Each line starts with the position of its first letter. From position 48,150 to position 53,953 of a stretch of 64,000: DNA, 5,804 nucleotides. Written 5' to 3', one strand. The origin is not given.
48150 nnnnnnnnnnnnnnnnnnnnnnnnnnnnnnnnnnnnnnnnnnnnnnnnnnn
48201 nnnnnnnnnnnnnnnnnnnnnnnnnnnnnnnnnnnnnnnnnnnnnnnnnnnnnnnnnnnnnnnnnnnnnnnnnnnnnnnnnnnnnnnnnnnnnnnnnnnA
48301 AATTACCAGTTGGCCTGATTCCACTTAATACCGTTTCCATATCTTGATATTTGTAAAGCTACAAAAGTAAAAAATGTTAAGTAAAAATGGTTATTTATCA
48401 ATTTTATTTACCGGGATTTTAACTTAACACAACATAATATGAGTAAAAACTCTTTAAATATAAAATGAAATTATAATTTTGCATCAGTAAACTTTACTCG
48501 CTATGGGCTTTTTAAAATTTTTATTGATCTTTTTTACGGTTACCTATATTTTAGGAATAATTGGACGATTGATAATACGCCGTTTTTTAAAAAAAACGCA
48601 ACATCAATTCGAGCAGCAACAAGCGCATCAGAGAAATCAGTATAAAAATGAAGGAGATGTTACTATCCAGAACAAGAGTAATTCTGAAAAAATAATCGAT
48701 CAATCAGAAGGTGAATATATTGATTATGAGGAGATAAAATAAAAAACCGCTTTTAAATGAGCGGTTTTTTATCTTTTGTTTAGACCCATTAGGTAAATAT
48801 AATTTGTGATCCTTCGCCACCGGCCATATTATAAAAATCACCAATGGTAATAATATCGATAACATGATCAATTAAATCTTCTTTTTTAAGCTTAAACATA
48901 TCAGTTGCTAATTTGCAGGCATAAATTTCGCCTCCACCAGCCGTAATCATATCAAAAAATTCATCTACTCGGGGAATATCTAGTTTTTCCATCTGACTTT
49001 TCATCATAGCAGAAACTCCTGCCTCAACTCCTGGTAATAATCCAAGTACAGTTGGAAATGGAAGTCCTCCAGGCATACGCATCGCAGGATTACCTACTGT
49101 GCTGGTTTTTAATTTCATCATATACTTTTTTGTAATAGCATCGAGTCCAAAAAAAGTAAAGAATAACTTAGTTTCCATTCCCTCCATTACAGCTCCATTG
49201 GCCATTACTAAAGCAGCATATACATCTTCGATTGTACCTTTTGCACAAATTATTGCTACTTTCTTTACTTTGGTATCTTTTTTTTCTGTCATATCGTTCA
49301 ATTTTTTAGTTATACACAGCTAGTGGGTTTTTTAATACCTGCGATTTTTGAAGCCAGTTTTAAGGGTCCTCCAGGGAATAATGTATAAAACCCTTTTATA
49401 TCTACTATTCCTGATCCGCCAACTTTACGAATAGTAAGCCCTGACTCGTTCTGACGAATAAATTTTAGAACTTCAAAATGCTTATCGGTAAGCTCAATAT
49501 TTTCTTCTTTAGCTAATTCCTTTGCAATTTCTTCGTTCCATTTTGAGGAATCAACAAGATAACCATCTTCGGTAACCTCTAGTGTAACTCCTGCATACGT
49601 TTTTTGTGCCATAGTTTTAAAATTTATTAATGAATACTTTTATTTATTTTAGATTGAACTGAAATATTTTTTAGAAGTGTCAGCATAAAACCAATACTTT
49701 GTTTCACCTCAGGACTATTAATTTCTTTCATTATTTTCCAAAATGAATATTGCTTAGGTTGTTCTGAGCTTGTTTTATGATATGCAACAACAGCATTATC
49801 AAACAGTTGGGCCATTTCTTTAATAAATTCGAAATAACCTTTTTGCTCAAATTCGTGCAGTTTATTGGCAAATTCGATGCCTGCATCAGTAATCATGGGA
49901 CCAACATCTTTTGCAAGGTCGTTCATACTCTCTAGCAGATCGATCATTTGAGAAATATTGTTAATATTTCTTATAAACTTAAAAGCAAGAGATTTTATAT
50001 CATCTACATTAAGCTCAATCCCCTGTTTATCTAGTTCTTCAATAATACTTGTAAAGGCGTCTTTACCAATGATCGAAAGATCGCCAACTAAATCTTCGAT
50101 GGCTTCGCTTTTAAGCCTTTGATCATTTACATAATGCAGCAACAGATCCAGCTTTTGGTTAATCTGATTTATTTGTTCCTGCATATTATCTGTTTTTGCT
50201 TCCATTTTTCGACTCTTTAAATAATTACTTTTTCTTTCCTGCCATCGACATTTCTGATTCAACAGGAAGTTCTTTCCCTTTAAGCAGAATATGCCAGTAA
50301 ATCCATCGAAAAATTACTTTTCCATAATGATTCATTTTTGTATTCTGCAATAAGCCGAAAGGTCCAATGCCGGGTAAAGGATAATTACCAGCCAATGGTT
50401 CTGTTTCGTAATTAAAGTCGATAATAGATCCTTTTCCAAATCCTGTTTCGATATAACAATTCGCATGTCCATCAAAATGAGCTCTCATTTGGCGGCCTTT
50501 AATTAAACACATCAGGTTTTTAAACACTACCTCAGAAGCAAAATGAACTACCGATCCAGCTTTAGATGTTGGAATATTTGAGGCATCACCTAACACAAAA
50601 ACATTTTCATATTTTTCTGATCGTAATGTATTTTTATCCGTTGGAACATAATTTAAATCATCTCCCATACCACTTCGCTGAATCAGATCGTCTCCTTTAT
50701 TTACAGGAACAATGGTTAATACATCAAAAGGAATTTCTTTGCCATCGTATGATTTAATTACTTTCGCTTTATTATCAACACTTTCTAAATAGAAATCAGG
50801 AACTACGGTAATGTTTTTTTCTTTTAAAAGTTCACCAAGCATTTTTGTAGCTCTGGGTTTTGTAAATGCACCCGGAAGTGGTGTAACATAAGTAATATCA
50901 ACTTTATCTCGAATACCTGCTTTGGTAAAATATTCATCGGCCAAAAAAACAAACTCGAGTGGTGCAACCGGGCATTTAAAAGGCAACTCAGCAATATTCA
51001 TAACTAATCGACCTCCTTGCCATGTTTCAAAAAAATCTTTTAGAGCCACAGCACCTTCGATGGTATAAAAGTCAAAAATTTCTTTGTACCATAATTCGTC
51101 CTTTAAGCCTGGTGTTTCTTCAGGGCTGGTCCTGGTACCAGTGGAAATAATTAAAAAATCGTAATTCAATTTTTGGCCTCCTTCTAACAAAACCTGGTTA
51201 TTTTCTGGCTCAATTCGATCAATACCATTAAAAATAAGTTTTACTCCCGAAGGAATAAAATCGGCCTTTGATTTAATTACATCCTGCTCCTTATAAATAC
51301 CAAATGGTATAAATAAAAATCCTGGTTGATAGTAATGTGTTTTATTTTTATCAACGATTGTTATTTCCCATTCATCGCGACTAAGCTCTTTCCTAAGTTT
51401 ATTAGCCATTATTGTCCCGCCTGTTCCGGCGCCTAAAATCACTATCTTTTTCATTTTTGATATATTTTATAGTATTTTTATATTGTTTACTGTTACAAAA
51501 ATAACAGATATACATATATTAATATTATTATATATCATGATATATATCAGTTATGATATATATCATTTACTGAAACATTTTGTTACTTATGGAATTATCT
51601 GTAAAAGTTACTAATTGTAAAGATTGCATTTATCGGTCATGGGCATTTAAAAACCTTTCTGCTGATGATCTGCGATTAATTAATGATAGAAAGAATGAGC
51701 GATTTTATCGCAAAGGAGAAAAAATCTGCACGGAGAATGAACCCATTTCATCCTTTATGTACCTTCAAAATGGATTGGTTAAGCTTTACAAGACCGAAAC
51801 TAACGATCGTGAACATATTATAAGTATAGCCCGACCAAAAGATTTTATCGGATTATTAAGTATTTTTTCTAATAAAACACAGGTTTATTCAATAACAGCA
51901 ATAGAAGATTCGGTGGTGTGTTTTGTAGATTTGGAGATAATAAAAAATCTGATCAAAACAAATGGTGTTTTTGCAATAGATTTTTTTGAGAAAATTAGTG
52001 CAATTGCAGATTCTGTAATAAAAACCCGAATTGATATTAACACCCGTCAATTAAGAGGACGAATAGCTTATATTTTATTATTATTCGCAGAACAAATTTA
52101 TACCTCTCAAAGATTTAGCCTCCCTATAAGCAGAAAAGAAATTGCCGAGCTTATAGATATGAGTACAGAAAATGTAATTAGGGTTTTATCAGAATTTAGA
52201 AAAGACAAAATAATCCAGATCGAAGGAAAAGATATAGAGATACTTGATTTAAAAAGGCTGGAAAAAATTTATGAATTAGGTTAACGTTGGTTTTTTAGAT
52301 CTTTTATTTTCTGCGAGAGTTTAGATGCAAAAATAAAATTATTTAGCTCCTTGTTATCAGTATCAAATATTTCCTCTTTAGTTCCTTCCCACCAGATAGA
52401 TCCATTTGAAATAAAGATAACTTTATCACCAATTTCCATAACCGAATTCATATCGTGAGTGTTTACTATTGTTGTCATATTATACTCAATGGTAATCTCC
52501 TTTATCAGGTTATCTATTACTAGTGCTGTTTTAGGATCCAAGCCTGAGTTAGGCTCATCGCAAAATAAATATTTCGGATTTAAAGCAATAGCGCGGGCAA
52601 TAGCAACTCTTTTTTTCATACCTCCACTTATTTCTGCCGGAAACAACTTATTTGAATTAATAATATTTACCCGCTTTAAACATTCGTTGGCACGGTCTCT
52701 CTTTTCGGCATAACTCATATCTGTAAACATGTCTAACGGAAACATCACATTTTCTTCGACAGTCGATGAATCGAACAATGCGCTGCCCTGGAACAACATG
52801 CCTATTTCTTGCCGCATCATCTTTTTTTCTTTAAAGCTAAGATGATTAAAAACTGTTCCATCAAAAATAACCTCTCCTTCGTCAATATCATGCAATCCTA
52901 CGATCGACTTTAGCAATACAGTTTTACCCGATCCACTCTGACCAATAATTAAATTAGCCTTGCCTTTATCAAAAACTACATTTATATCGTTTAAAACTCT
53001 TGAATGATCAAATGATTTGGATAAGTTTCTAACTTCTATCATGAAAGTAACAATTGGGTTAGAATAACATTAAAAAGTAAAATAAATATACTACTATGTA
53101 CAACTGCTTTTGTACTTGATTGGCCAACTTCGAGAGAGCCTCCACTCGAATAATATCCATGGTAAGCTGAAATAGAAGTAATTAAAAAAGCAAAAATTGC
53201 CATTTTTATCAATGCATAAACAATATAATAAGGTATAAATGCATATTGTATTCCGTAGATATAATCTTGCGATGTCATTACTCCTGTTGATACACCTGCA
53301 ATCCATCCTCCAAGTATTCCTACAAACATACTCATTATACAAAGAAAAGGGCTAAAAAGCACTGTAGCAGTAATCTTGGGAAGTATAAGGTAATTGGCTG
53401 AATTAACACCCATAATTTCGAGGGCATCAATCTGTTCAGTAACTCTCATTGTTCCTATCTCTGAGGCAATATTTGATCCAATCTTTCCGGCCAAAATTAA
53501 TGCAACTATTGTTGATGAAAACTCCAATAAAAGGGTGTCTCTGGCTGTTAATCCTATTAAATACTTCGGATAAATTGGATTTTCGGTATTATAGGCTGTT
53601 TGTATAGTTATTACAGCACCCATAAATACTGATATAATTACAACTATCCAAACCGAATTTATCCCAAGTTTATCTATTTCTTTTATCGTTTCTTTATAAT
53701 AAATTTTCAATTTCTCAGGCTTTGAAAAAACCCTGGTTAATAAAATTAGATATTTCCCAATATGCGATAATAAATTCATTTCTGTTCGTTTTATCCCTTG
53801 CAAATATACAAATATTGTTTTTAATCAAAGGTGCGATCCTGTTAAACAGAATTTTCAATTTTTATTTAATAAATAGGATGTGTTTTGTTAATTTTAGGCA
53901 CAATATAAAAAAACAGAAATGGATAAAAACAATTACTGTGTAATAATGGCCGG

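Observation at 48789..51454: Compact SQR-like / DUF1641 / TusE-DsrC / DsrE-like operon: putative sulfide-persulfide relay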

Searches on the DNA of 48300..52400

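Call 87: search_rna_families(source=window, start=48300, end=52400, threshold=evalue, max_evalue=1)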
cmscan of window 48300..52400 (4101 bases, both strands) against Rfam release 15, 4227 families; matches with E-value up to 1: 2.
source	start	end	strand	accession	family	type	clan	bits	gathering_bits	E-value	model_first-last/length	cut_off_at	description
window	48711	48768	+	RF02844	RefA9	Gene; antisense;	-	26.1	49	0.59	1-64/64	no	Enterococcus sRNA A9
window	48737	48828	-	RF00513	Trp_leader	Cis-reg; leader;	-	21.4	41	0.52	1-100/100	no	Tryptophan operon leader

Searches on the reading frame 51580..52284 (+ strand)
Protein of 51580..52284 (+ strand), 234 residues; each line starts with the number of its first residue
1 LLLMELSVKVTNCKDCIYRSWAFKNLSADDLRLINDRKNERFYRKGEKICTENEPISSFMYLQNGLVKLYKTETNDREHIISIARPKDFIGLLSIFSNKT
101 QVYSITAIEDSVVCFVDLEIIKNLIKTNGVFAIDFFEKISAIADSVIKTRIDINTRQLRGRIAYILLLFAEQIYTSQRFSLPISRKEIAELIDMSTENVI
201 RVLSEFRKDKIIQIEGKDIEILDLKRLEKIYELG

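Call 3: search_protein_families(library=pfam, proteins=[window:51580-52284:+], max_evalue=0.01)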
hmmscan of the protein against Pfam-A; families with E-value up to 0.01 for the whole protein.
window:51580-52284:+ (234 aa): 4 families
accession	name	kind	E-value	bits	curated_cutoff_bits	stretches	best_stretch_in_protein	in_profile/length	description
PF00027.35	cNMP_binding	-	1.9e-19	69.9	27.5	1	41-128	2-89/89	Cyclic nucleotide-binding domain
PF13545.12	HTH_Crp_2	-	5.9e-17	61.8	27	1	161-230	2-70/70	Crp-like helix-turn-helix domain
PF04492.19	Phage_rep_O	-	1.9e-05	25.5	28.7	1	142-221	12-88/95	Bacteriophage replication protein O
PF00325.26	Crp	-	0.00021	21.4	21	1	181-212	1-32/32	Bacterial regulatory proteins, crp family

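Call 4: search_protein_families(library=ncbifam, proteins=[window:51580-52284:+], max_evalue=0.01)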
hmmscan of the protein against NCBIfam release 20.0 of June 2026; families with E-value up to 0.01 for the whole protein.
window:51580-52284:+ (234 aa): 10 families
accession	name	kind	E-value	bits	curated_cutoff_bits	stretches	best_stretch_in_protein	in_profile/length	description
NF045989.1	TransRegFnrLRhodb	equivalog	1.1e-17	64.1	300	1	7-228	4-232/245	transcriptional regulator FnrL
NF006901.0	PRK09392.1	equivalog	3.2e-16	59.4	211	1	39-230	31-220/236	transcriptional activator FtrB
NF008365.0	PRK11161.1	subfamily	6.5e-15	55.1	228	1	13-230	20-242/250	fumarate/nitrate reduction transcriptional regulator Fnr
NF008732.0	PRK11753.1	equivalog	1.6e-14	53.9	266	1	38-222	23-211/214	cAMP-activated global transcriptional regulator CRP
NF007707.0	PRK10402.1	subfamily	2.8e-14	53.3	180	1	40-230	33-217/226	transcriptional regulator YeiL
NF050806.1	TransRegFixKCaul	equivalog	1.3e-10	40.9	300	1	40-230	25-213/215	transcriptional regulator FixK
NF052518.1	TransRegLdrP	equivalog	2.9e-09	37.3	300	1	41-229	3-186/195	transcriptional regulator LdrP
NF050815.1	TransActFtrBCaul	equivalog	3.2e-09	36.4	300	1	42-221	36-213/251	transcriptional activator FtrB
TIGR03697.1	NtcA_cyano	equivalog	7e-08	32.5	244.95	1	49-229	4-190/193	global nitrogen regulator NtcA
NF041163.2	encap_f2b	equivalog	0.0022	17.2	400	1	29-128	86-186/450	family 2B encapsulin nanocompartment shell protein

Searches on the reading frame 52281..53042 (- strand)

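Call 73: search_protein_families(library=pfam, proteins=[window:52281-53042:-], max_evalue=0.001)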
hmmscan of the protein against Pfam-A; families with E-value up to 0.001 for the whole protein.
window:52281-53042:- (253 aa): 3 families
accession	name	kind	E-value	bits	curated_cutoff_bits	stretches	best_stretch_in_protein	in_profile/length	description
PF00005.33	ABC_tran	-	4.8e-32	111.8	25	1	17-165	1-136/137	ABC transporter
PF13304.12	AAA_21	-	1.3e-06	29.2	27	0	30-63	2-33/304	AAA domain, putative AbiEii toxin, Type IV TA system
PF02463.25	SMC_N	-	4.5e-06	26.7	40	1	24-209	22-209/220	RecF/RecN/SMC N terminal domain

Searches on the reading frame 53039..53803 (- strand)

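Call 73: search_protein_families(library=pfam, proteins=[window:53039-53803:-], max_evalue=0.001)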
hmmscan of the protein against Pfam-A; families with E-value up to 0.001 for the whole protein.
window:53039-53803:- (254 aa): 1 family
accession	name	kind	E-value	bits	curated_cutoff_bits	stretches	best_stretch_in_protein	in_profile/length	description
PF02405.21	MlaE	-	3.8e-66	223.2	22.5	1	40-251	2-212/212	Permease MlaE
